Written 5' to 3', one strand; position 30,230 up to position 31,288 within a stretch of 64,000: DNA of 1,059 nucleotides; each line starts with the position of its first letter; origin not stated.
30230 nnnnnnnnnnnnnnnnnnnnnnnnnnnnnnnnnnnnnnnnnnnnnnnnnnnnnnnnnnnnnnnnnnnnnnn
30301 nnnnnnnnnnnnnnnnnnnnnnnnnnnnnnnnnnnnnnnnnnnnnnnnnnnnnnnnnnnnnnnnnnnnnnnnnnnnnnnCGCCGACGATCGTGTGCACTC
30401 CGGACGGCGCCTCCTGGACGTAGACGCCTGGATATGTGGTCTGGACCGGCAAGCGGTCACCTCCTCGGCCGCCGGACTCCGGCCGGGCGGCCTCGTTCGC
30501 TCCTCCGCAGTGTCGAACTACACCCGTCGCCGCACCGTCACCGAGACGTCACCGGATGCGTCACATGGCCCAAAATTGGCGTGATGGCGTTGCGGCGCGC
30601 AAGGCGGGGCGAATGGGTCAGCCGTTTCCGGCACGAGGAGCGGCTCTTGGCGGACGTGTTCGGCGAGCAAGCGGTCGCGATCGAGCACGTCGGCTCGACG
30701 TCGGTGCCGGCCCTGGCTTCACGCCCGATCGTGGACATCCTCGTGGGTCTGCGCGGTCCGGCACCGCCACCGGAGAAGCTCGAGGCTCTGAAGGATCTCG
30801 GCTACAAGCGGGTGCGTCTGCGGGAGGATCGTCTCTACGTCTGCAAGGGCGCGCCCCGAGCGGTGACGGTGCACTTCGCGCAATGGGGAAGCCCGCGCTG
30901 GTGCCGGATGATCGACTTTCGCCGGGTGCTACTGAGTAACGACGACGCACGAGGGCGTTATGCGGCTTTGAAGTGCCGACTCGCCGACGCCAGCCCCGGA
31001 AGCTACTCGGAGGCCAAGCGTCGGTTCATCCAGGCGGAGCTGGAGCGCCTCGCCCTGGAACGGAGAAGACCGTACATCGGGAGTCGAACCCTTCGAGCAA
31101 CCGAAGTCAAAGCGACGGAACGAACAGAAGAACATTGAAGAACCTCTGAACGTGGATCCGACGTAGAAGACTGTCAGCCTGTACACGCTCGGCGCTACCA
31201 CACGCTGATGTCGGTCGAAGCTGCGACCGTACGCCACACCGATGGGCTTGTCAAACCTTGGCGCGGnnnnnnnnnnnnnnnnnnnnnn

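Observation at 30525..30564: Four helically phased GTGACG-type direct repeats in the CIS operon promoter region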

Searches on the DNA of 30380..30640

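Call 57: search_rna_families(source=window, start=30380, end=30640, threshold=evalue, max_evalue=1)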
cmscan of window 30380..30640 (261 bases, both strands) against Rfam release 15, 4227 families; matches with E-value up to 1: 1.
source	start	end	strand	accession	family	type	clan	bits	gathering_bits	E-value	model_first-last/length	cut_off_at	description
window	30520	30602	+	RF03403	mir-5366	Gene; miRNA;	-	16.4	73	0.68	1-71/71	no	mir-5366 microRNA precursor family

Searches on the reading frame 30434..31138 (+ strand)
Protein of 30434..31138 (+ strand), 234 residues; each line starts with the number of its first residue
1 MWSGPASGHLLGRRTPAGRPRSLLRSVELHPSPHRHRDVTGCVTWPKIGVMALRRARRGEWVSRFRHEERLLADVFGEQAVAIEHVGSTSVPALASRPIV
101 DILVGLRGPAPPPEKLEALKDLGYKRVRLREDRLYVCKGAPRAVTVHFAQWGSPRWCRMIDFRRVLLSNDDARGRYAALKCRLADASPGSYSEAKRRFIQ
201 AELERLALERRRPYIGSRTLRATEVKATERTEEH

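Call 10: search_protein_families(library=pfam, proteins=[window:30434-31138:+], max_evalue=0.01)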
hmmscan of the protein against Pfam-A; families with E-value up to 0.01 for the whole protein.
window:30434-31138:+ (234 aa): 1 family
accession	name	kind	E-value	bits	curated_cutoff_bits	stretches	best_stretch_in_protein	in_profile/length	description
PF04229.20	GrpB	-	3.8e-30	105.6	25.5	1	60-204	10-158/159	GrpB protein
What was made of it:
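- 30584..31138 (+): GrpB-family gene divergent from the sheath gene. It shares the intergenic region but is probably not the target of the repeats. call 10.
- Checked: A GrpB-family gene starts at 30584 on the plus strand, 20 nt from the outermost repeat (call 10).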
